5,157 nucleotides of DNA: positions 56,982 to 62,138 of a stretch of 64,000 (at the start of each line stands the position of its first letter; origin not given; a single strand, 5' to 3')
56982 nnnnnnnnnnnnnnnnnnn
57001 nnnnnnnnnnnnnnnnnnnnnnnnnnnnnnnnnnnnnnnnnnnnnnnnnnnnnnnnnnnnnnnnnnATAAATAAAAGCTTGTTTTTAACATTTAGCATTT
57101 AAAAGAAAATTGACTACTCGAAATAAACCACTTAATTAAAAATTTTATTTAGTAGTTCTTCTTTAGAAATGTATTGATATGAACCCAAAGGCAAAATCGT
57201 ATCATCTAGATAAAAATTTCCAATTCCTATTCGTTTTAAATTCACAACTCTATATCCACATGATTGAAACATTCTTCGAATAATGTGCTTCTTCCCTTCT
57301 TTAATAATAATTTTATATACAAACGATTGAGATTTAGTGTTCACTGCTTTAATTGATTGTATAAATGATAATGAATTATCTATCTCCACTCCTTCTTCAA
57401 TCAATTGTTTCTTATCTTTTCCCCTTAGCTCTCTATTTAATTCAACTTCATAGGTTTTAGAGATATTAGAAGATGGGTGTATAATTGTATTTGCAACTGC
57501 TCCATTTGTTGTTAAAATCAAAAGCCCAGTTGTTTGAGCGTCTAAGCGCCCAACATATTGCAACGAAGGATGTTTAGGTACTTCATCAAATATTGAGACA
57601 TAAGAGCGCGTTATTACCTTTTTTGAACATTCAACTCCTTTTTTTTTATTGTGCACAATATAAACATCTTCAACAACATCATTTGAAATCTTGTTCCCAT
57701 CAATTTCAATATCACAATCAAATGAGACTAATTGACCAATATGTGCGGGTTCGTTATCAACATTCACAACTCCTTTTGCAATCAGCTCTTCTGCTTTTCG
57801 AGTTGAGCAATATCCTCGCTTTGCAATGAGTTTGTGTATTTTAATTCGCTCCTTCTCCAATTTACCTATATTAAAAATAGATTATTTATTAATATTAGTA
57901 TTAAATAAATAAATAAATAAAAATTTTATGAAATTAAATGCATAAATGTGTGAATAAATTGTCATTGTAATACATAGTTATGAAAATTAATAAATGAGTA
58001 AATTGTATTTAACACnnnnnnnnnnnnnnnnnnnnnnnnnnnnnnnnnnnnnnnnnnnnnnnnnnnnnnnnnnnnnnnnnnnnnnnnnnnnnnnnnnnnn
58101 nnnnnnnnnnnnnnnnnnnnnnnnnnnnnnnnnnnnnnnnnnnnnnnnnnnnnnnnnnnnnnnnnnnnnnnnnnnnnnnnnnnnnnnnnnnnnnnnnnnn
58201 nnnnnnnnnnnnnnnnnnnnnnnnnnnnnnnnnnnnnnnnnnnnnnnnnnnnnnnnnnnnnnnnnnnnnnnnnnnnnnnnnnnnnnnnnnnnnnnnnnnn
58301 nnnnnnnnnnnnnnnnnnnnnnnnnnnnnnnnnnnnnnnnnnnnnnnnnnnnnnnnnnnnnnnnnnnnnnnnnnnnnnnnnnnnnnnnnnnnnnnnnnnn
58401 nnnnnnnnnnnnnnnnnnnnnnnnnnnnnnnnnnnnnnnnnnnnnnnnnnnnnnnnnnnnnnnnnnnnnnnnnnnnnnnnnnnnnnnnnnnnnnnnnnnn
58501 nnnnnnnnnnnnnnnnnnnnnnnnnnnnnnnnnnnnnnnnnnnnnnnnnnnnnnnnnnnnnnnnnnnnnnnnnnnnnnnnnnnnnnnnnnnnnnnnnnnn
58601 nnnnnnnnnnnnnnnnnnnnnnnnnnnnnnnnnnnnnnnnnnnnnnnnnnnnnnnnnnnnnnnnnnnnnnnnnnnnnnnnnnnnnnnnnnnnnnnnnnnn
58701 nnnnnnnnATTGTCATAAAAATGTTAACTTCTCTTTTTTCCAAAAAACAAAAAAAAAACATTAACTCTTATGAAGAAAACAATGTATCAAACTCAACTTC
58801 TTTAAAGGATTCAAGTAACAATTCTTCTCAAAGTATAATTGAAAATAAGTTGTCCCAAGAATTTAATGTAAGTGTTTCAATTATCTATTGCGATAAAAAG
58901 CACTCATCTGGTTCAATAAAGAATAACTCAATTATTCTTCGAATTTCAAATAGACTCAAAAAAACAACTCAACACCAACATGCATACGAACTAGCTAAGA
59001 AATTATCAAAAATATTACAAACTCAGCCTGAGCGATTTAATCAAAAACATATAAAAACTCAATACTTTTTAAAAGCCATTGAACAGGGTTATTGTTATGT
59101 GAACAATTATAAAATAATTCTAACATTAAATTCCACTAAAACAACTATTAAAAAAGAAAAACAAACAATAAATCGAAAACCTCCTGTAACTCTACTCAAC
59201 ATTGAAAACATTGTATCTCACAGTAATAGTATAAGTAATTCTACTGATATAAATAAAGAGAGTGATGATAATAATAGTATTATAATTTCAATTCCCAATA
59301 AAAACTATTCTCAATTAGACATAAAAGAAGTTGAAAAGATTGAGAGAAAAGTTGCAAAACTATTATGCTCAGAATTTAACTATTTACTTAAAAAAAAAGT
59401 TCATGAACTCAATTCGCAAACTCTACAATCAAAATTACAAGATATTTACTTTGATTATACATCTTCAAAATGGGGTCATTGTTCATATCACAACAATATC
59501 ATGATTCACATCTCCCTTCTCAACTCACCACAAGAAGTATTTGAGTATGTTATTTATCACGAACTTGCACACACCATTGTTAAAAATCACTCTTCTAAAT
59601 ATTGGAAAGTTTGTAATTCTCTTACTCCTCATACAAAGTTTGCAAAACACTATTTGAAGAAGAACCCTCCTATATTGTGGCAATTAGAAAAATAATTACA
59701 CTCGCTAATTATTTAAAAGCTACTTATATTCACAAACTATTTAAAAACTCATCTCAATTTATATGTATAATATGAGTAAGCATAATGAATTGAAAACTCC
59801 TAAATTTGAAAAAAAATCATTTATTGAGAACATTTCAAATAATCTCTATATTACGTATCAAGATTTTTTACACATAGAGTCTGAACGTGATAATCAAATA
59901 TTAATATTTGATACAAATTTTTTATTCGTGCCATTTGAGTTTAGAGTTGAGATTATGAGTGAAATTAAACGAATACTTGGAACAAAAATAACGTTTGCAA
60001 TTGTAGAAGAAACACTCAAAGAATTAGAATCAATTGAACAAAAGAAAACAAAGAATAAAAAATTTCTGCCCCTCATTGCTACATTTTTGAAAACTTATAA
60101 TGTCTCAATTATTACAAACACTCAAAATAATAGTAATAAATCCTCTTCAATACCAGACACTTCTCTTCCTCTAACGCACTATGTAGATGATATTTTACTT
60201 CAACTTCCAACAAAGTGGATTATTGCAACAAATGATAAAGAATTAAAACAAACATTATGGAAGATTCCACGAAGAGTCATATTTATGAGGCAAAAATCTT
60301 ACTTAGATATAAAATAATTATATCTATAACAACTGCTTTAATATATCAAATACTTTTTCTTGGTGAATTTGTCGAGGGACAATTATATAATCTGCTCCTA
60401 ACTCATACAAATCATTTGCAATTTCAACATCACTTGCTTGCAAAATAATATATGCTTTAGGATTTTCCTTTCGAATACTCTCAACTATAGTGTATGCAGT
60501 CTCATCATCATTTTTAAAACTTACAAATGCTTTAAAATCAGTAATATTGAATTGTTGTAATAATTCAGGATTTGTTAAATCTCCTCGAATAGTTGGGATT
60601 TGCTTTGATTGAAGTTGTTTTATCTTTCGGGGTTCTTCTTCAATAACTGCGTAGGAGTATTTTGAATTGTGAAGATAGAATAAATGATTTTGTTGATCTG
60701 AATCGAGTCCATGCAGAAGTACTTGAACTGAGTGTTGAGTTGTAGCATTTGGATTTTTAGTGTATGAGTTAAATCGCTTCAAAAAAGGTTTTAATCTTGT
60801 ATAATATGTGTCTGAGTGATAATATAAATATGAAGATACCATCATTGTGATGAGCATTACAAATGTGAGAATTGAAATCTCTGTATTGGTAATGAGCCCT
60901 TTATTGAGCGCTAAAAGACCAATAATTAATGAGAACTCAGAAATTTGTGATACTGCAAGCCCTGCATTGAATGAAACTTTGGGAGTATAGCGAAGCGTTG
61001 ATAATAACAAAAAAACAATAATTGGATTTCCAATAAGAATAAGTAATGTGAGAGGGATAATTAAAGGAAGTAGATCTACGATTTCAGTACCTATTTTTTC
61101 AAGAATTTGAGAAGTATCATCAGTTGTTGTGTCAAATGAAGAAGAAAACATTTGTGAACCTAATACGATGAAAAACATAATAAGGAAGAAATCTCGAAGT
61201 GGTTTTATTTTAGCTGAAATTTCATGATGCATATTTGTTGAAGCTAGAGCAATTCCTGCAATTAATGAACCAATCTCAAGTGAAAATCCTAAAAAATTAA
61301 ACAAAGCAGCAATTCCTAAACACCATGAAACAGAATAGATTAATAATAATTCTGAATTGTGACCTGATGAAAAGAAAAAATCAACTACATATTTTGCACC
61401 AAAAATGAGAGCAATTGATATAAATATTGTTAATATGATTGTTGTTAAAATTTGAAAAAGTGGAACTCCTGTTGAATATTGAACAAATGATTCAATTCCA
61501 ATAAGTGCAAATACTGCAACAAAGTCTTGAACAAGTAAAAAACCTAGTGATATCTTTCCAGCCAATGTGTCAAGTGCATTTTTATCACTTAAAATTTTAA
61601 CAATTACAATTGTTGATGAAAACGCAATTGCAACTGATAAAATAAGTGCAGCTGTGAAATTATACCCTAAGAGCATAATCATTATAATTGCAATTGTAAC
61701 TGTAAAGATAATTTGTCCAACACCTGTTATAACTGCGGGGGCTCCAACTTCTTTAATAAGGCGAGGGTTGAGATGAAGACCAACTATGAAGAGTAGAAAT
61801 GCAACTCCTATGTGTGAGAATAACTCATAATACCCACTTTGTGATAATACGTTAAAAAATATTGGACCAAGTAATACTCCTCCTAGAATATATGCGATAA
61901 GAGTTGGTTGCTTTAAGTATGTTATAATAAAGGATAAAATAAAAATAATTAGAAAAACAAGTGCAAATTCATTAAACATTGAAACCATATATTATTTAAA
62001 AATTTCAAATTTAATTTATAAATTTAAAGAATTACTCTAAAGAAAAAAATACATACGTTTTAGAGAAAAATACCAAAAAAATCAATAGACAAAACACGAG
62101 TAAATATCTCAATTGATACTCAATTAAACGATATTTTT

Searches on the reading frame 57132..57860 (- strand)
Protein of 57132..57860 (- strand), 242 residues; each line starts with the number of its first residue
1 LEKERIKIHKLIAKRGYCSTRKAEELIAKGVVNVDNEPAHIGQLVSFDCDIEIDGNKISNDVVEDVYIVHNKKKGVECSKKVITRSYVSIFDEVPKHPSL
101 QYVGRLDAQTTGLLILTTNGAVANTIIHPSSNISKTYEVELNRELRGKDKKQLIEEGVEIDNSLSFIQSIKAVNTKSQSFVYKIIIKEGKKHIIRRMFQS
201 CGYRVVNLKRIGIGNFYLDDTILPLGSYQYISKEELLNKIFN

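Call 64: search_protein_families(library=pfam, proteins=[window:57132-57860:-], max_evalue=0.001)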
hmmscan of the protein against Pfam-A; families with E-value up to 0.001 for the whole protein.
window:57132-57860:- (242 aa): 1 family
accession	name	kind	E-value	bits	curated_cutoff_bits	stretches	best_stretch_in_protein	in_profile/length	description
PF00849.27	PseudoU_synth_2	-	1.9e-17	64.4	26.8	1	67-200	2-152/152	RNA pseudouridylate synthase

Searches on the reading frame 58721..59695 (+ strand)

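Call 64: search_protein_families(library=pfam, proteins=[window:58721-59695:+], max_evalue=0.001)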
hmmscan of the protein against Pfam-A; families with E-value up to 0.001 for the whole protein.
window:58721-59695:+ (324 aa): 1 family
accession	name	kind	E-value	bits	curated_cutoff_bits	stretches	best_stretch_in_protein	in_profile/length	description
PF01863.23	YgjP-like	-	1.7e-25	90.7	26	1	134-314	28-206/207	YgjP-like, metallopeptidase domain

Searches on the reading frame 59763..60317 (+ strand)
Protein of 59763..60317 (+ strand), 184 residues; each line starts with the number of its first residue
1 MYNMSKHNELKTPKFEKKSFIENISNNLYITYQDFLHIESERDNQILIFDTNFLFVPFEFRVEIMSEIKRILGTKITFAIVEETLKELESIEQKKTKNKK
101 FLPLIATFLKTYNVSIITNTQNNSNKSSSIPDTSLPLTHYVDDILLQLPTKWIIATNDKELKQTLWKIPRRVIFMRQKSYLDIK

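Call 64: search_protein_families(library=pfam, proteins=[window:59763-60317:+], max_evalue=0.001)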
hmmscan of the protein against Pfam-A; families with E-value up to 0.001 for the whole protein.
window:59763-60317:+ (184 aa): 1 family
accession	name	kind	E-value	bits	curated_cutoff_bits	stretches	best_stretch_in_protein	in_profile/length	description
PF18477.7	PIN_9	-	7e-13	49.3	26.3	1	48-178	2-116/116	PIN like domain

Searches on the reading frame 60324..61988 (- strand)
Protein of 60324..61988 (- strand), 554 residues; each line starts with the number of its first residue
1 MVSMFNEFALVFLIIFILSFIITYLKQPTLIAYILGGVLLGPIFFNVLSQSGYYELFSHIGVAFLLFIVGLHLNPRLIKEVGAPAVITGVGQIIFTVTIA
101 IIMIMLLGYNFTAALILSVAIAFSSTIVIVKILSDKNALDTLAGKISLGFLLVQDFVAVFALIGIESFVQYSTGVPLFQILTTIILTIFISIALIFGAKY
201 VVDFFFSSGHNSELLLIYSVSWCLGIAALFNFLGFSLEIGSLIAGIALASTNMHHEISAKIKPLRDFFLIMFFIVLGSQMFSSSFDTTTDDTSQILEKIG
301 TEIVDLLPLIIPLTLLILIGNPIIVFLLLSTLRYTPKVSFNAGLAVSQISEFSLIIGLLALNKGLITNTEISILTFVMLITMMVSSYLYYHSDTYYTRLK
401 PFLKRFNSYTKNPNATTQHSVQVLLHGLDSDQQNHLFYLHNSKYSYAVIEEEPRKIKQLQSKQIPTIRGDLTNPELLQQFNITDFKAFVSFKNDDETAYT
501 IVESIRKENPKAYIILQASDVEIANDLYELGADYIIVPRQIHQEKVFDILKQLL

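Call 46: search_protein_families(library=pfam, proteins=[window:60324-61988:-], max_evalue=0.001)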
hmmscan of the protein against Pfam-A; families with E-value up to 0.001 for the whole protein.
window:60324-61988:- (554 aa): 2 families
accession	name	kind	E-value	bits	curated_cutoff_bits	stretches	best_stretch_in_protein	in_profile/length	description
PF00999.27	Na_H_Exchanger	-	1e-52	179.7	26.2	1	13-384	2-364/375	Sodium/hydrogen exchanger, transmembrane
PF02254.24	TrkA_N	-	9.1e-19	68.3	23.8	1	439-538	17-116/116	TrkA-N domain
